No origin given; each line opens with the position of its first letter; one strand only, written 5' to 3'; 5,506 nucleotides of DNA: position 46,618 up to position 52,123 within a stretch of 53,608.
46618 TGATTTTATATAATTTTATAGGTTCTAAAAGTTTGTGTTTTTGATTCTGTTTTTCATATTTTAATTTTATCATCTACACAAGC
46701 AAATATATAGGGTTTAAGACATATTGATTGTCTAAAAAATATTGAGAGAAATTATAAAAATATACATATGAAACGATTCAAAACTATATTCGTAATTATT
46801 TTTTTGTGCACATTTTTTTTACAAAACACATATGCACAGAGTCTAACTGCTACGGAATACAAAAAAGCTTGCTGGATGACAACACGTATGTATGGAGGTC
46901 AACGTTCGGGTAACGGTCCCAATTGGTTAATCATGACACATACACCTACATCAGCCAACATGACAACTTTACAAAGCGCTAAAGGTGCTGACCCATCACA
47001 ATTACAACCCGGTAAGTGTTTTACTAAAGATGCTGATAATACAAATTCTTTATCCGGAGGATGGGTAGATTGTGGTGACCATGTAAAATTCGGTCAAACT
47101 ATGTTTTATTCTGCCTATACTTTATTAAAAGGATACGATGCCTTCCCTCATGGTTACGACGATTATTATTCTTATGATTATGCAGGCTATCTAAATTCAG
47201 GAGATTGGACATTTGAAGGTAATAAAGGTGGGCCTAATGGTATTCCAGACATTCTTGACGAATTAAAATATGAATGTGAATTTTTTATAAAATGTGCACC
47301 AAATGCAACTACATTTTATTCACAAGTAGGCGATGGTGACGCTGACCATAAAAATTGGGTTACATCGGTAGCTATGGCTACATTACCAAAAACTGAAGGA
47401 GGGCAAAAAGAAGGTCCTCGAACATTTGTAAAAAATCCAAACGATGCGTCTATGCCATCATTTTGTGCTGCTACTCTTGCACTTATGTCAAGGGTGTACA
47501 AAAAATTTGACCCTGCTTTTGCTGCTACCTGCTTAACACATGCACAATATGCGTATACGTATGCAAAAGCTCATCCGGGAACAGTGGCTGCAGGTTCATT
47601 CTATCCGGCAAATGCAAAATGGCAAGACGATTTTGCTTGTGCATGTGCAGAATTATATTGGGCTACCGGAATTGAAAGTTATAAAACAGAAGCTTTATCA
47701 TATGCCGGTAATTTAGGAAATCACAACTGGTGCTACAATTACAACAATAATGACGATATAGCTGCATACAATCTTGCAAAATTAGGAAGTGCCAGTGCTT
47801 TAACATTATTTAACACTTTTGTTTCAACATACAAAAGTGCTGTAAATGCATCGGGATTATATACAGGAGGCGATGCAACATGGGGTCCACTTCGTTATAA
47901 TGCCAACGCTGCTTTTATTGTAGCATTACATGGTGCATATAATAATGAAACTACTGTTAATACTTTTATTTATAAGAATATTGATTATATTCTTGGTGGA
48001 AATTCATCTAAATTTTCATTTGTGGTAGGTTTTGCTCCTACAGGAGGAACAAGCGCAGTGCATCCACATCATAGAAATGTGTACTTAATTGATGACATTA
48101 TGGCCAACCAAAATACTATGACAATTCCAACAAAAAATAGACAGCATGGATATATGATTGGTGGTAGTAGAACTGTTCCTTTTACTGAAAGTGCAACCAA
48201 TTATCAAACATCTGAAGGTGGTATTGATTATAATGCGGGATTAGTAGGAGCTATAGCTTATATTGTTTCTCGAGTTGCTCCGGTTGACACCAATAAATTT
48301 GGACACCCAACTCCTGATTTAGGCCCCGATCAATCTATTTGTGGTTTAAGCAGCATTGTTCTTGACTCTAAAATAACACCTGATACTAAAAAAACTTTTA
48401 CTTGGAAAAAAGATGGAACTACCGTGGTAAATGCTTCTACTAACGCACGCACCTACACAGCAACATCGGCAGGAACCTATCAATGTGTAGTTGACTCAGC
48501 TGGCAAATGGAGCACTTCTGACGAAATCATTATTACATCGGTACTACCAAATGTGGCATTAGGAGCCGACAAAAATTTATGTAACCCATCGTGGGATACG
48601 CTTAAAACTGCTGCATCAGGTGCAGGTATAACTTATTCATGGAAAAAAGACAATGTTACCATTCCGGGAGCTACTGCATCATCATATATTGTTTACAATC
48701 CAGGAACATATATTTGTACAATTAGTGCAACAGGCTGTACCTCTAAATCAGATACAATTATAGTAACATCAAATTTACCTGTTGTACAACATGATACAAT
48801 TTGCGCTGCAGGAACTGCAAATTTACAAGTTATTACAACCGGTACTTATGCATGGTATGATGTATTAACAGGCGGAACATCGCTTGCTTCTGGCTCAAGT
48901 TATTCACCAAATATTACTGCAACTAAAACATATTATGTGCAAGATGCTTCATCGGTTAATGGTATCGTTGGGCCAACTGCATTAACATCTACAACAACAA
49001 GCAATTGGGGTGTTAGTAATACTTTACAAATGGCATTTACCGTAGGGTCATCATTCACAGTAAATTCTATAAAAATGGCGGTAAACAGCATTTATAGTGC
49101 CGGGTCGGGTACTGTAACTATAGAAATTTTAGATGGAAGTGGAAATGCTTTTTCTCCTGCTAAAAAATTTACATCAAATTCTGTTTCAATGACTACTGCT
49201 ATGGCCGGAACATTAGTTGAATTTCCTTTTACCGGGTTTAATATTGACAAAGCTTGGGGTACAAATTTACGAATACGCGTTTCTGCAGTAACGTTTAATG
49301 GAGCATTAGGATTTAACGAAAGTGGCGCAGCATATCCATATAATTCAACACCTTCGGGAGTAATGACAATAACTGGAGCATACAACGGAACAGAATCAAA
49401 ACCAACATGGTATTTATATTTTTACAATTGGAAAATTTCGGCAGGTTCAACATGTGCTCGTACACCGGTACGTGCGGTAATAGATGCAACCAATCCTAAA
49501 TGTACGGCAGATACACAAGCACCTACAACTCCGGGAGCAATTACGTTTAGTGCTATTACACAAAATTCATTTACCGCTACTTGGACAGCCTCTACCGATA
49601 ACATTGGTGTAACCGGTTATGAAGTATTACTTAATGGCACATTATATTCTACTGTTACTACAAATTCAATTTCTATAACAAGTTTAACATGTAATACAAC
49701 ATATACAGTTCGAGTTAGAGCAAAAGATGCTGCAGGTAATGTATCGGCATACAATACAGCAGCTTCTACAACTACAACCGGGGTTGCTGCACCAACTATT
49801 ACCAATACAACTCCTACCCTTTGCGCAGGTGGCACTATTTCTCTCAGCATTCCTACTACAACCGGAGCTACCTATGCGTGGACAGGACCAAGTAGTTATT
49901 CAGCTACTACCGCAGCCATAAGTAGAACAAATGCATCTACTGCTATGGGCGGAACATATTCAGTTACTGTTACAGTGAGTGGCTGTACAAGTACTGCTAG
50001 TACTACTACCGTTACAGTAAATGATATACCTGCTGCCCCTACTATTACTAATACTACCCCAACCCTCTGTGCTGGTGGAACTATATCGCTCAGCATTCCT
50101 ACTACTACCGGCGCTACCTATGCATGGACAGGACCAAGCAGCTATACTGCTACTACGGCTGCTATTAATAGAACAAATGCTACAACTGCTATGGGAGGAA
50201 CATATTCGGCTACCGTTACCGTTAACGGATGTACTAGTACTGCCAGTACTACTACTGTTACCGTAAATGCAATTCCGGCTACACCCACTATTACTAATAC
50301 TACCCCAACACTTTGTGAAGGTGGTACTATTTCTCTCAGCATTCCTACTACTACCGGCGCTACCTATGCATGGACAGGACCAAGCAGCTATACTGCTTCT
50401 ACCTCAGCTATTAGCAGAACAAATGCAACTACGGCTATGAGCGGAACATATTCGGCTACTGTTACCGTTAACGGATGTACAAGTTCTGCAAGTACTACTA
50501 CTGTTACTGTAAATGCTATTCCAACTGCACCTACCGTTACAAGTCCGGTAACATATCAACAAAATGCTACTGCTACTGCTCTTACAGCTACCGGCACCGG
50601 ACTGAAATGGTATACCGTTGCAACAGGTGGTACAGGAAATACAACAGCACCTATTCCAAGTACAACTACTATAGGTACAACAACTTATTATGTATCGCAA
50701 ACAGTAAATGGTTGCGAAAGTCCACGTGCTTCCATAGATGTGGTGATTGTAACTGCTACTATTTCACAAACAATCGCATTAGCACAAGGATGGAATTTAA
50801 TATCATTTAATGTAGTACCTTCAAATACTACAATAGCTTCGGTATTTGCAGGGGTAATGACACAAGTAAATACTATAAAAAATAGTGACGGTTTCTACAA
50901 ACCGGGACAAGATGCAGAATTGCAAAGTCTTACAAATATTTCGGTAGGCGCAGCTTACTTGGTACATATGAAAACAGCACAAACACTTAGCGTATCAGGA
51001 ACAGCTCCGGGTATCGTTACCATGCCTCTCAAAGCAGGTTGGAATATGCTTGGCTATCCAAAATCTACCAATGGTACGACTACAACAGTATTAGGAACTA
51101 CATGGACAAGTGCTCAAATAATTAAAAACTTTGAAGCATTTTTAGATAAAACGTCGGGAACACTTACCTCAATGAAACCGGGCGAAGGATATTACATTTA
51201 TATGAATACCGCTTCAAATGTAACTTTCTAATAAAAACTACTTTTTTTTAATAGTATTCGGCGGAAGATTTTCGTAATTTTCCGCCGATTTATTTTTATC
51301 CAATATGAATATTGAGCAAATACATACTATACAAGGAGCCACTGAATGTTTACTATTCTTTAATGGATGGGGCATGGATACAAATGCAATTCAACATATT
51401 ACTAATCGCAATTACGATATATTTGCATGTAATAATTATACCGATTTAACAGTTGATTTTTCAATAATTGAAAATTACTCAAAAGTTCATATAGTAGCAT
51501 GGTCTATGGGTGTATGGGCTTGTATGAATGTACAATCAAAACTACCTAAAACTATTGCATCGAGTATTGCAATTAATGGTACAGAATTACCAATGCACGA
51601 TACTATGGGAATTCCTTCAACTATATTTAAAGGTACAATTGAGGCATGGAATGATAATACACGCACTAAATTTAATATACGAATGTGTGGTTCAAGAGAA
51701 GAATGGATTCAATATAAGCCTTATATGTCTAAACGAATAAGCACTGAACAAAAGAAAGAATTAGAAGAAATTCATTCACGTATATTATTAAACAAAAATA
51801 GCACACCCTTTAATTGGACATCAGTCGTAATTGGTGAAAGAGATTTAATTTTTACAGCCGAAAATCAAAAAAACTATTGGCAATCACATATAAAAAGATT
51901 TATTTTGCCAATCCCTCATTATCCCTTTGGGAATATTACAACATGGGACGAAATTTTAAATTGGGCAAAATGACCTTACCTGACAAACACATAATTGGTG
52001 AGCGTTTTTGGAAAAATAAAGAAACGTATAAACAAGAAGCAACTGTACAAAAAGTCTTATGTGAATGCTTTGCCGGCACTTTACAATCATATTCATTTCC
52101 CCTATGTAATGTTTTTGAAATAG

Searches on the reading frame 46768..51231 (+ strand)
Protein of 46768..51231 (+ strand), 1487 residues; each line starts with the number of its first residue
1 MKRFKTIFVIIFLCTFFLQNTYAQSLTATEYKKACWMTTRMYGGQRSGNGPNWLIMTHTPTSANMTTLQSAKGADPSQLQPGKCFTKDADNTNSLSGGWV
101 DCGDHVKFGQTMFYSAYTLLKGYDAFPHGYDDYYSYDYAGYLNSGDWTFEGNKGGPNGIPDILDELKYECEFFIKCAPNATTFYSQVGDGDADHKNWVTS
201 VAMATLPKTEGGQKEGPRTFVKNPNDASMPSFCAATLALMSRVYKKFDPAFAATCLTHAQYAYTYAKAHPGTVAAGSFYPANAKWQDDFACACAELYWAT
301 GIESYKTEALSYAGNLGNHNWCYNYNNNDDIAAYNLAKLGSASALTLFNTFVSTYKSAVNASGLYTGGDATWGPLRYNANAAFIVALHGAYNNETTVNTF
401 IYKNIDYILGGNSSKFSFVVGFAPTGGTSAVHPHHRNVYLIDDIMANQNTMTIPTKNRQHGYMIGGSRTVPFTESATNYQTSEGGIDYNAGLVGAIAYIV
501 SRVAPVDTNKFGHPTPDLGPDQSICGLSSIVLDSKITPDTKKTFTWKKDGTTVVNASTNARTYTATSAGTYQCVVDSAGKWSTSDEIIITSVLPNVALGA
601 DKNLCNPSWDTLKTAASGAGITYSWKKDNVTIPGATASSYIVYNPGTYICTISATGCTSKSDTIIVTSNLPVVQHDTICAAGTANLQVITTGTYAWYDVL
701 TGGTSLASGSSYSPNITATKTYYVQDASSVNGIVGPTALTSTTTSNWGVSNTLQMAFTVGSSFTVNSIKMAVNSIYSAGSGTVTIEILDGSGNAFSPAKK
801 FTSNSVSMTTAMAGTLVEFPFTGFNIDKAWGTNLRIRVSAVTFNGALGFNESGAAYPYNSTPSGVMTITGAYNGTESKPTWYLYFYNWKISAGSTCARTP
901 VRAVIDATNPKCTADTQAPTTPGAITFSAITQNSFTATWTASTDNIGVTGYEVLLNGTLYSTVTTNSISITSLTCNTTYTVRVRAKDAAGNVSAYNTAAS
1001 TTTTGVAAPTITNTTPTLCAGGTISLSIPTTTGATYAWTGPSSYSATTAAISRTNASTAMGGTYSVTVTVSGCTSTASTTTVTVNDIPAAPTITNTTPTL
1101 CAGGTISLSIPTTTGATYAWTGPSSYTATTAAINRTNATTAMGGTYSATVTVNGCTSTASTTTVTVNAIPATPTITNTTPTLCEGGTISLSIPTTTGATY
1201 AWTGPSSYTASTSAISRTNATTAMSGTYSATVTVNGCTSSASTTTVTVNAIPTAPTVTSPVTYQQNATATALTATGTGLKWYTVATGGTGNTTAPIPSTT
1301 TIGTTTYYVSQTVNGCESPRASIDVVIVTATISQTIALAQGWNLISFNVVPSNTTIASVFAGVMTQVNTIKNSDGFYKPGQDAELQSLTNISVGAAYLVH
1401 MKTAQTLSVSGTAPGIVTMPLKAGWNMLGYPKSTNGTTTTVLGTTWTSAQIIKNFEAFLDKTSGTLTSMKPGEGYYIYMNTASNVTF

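Call 65: search_protein_families(library=pfam, proteins=[window:46768-51231:+], max_evalue=0.001)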
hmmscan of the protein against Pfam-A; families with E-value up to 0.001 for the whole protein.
window:46768-51231:+ (1487 aa): 4 families
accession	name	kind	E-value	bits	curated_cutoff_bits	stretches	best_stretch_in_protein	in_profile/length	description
PF00759.25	Glyco_hydro_9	-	7.7e-80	269.8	27.7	1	31-495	1-443/444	Glycosyl hydrolase family 9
PF19081.6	Ig_7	-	2.2e-24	86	27.3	2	671-728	4-66/84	Ig-like domain CHU_C associated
PF00041.27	fn3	-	9.2e-09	35.8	25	1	921-992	2-75/84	Fibronectin type III domain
PF13895.12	Ig_2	-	7e-06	26.6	27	0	542-582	29-69/79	Immunoglobulin domain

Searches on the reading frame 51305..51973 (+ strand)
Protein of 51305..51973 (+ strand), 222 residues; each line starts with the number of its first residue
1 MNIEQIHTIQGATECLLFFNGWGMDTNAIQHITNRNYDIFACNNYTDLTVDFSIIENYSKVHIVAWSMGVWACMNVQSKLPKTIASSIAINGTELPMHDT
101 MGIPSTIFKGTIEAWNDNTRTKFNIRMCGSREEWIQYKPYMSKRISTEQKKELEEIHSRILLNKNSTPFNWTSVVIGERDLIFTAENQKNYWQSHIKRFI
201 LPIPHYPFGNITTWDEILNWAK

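Call 65: search_protein_families(library=pfam, proteins=[window:51305-51973:+], max_evalue=0.001)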
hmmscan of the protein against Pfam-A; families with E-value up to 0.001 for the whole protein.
window:51305-51973:+ (222 aa): 1 family
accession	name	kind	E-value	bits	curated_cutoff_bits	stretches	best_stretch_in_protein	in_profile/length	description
PF04301.19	BioG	-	1e-47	162.9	27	1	10-216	8-212/213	Pimeloyl-ACP methyl esterase BioG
